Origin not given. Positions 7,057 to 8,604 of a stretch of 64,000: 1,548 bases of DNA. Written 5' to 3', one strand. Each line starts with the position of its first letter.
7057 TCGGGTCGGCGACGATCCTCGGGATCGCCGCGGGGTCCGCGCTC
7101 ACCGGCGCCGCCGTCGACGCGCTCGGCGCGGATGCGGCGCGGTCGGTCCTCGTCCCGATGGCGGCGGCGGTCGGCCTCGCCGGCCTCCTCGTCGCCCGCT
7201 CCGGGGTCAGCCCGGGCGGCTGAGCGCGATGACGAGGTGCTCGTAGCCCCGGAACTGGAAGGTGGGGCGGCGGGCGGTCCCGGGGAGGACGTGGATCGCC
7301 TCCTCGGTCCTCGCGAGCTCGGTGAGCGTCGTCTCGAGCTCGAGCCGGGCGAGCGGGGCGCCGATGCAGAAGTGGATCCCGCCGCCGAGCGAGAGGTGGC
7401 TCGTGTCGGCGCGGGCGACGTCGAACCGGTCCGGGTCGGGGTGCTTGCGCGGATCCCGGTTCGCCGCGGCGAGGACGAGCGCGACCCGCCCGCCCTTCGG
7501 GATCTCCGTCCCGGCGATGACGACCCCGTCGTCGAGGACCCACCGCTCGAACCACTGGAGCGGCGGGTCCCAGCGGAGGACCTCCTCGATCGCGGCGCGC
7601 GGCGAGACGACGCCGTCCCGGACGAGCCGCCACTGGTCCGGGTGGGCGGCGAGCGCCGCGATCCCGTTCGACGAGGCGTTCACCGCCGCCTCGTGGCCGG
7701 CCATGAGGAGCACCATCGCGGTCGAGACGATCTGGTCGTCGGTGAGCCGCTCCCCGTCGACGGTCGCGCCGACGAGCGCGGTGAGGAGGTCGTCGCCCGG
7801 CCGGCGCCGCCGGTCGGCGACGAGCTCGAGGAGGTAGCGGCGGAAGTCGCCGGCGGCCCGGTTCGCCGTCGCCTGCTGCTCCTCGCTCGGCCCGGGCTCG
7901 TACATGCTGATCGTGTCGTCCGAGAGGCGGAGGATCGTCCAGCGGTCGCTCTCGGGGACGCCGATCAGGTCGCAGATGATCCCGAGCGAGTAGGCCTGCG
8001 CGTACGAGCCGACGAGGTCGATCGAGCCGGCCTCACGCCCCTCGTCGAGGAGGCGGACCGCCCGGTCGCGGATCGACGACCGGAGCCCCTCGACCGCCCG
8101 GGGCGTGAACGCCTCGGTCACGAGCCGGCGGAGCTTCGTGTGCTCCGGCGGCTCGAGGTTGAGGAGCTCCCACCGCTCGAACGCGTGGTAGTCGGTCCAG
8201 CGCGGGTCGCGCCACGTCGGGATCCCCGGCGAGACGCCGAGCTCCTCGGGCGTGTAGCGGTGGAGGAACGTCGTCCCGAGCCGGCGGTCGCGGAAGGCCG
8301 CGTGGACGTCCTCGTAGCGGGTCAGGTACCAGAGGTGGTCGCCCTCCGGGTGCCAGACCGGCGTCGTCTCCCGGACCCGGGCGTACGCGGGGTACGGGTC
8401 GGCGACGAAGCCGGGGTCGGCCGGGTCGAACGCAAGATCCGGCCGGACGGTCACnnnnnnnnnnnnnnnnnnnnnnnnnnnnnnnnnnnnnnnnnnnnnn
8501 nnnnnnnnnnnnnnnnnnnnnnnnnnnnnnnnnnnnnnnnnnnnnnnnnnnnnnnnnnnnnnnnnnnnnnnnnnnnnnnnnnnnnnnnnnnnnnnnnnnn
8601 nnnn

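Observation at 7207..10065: Cytochrome P450 translationally coupled to two tandem uridine-phosphorylase paralogues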

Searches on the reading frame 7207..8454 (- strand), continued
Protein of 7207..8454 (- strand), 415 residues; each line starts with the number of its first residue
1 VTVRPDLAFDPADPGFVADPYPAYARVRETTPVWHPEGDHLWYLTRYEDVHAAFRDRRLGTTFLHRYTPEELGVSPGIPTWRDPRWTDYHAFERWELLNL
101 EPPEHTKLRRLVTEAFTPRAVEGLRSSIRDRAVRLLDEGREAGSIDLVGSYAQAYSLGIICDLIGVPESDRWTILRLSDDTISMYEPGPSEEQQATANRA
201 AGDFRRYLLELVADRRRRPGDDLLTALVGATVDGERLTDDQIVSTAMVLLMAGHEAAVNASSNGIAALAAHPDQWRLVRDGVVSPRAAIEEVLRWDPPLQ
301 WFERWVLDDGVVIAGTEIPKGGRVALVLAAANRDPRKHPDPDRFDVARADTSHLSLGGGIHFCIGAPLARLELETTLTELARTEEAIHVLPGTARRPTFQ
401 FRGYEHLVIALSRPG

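Call 37: search_protein_families(library=pfam, proteins=[L003:1925-3448:-, L002:43-906:+, L002:10114-11520:-, L003:3751-4719:+, L003:15040-16347:+, L003:12239-12715:-, L002:7528-8616:+, L008:9129-10004:+, L016:14736-16463:+, L016:16957-18114:+], max_evalue=0.001)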
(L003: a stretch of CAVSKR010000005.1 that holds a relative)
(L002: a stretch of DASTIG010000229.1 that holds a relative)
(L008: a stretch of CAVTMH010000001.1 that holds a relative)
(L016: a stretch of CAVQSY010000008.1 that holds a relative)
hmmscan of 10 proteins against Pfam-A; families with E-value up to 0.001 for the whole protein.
L003:1925-3448:- (507 aa): 1 family
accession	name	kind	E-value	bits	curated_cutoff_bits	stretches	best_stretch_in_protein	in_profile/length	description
PF00496.27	SBP_bac_5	-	2.5e-53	181.9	32.4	2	3-304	67-365/368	Bacterial extracellular solute-binding proteins, family 5 Middle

L002:43-906:+ (287 aa): 2 families
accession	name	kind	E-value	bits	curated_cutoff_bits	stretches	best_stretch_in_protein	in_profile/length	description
PF02540.23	NAD_synthase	-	3.2e-75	252.8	21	1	26-261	6-242/242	NAD synthase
PF03054.22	tRNA_Me_trans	-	0.0007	19.7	20.6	0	41-72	3-32/202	tRNA methyl transferase HUP domain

L002:10114-11520:- (468 aa): 3 families
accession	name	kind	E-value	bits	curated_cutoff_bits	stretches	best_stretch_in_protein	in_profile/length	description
PF00990.26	GGDEF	-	7.4e-46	156.3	23.8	1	3-161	1-161/161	Diguanylate cyclase, GGDEF domain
PF13487.12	HD_5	-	2.3e-40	138.6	27.2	1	213-366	14-170/170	HD domain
PF01966.28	HD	-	8.4e-20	71.6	22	1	222-335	10-116/116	HD domain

L003:3751-4719:+ (322 aa): 1 family
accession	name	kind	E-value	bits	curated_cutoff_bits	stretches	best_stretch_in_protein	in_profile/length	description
PF00795.27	CN_hydrolase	-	3.6e-36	125.3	23.2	1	5-258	1-253/256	Carbon-nitrogen hydrolase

L003:15040-16347:+ (435 aa): 1 family
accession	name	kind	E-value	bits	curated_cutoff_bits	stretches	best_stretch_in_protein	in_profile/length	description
PF00709.27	Adenylsucc_synt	-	4.3e-170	566.4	27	1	5-420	1-416/416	Adenylosuccinate synthetase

L003:12239-12715:- (158 aa): 1 family
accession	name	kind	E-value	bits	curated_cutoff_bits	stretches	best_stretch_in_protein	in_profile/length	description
PF00436.31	SSB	-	6e-33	113.5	26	1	1-100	1-104/104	Single-strand binding protein family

L002:7528-8616:+ (362 aa): 1 family
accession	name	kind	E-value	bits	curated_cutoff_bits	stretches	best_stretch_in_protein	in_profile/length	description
PF01699.29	Na_Ca_ex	-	2.2e-31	109.3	24.9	2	216-357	2-148/151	Sodium/calcium exchanger protein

L008:9129-10004:+ (291 aa): 2 families
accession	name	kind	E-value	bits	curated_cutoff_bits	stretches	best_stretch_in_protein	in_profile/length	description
PF00590.25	TP_methylase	-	5.6e-26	92.2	27.8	1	6-206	2-212/212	Tetrapyrrole (Corrin/Porphyrin) Methylases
PF23016.2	RsmI_C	-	1.8e-05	24.9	27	1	250-277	12-39/46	RsmI C-terminal HTH domain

L016:14736-16463:+ (575 aa): 5 families
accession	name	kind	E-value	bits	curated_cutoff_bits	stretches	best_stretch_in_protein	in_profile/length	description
PF00664.28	ABC_membrane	-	2.6e-51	175.3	28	1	19-286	3-272/274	ABC transporter transmembrane region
PF00005.33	ABC_tran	-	1.7e-33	116.5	25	1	351-499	2-137/137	ABC transporter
PF02463.25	SMC_N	-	1.8e-05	24.7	40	0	443-538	135-208/220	RecF/RecN/SMC N terminal domain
PF13191.12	AAA_16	-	0.00012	23.1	32.6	1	361-521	25-164/167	AAA ATPase domain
PF00004.35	AAA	-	0.00097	20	21.2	0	364-540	2-113/131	ATPase family associated with various cellular activities (AAA)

L016:16957-18114:+ (385 aa): 1 family
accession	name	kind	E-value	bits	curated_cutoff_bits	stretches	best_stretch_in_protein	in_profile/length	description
PF00704.34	Glyco_hydro_18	-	3.6e-20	73.3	29.6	1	109-364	70-316/317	Glycosyl hydrolases family 18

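Call 79: list_cluster_members(proteins=[L077:11691-12905:-, L066:15931-17115:-, L041:10777-12006:+, window:8451-9260:-, window:7207-8454:-])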
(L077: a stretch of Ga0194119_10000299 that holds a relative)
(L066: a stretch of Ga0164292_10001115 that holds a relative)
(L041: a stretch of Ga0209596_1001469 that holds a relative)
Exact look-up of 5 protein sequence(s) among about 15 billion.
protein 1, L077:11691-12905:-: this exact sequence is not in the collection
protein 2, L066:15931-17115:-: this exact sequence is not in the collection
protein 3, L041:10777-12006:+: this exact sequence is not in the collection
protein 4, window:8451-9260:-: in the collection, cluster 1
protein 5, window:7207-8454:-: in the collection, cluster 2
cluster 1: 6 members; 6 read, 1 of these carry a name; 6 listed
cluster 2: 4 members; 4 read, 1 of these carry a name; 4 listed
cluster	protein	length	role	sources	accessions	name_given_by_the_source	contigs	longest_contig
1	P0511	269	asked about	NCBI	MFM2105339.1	MAG: Uridine phosphorylase [Chloroflexota bacterium]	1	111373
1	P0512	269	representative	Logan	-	-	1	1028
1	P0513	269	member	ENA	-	-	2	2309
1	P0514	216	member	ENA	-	-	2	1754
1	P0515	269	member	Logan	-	-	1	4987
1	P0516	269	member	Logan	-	-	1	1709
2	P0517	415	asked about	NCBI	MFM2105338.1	MAG: hypothetical protein RL338_370 [Chloroflexota bacterium]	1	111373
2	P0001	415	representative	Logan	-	-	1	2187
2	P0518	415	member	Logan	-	-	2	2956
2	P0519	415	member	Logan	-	-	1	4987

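Call 97: find_encoding_contigs(protein=P0010, flank=8000, max_places=1)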
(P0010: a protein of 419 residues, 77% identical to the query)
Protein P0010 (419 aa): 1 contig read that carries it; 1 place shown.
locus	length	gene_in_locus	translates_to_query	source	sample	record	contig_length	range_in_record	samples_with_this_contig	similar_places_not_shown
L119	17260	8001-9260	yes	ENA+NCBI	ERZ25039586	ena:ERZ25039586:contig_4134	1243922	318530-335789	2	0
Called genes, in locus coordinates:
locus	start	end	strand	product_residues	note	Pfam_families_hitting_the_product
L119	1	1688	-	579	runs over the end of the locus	PF00496:SBP_bac_5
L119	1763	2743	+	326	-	PF00795:CN_hydrolase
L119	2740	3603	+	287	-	PF02540:NAD_synthase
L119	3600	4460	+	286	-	PF00590:TP_methylase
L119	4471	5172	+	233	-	-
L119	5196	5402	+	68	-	-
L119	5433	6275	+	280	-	PF00005:ABC_tran, PF13304:AAA_21 (weak)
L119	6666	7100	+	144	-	PF13304:AAA_21 (weak)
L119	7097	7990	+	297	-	PF02361:CbiQ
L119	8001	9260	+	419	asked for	PF00067:p450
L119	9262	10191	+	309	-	PF00294:PfkB, PF08543:Phos_pyr_kin (weak)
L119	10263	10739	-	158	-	PF00436:SSB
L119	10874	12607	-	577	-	PF00990:GGDEF, PF01966:HD, PF13487:HD_5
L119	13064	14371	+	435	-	PF00709:Adenylsucc_synt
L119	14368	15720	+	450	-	PF02844:GARS_N, PF01071:GARS_A, PF02655:ATP-grasp_3 (faint), PF02843:GARS_C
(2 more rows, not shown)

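Call 98: find_encoding_contigs(protein=P0054, flank=8000, max_places=1)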
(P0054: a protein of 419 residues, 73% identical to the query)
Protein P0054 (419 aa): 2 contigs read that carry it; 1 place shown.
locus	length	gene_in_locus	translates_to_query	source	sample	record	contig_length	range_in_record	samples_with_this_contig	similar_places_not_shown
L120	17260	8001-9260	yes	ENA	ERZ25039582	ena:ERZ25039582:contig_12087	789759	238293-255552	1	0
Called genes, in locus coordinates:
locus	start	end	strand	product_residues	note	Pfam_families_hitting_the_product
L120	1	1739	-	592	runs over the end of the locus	PF00496:SBP_bac_5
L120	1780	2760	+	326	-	PF00795:CN_hydrolase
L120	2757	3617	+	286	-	PF02540:NAD_synthase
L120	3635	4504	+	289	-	PF00590:TP_methylase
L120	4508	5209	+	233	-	-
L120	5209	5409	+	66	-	-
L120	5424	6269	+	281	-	PF00005:ABC_tran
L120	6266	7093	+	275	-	PF00005:ABC_tran, PF02463:SMC_N (faint), PF13304:AAA_21 (faint)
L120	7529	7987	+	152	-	PF02361:CbiQ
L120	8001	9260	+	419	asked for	PF00067:p450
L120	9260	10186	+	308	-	PF00294:PfkB, PF08543:Phos_pyr_kin (weak)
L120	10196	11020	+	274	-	PF01699:Na_Ca_ex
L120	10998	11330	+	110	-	PF01699:Na_Ca_ex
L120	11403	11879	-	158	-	PF00436:SSB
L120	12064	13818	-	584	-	PF00990:GGDEF, PF13487:HD_5, PF01966:HD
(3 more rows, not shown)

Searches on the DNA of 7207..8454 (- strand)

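Call 93: search_rna_families(sources=[L013, L014, L018, L041, L048, L035, L033, L003, L077], threshold=gathering)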
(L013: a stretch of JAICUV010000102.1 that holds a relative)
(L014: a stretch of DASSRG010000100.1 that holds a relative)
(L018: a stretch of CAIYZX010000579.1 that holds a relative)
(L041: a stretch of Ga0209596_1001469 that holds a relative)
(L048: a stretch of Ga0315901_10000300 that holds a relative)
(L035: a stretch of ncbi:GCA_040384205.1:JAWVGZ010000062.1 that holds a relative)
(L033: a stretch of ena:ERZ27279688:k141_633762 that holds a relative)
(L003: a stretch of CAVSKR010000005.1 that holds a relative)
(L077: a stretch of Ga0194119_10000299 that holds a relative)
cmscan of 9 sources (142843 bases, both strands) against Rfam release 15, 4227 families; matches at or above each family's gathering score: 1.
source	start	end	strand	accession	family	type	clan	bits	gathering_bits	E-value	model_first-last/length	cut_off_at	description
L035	4164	4246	+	RF00005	tRNA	Gene; tRNA;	CL00001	57.2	29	2.4e-09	1-71/71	no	tRNA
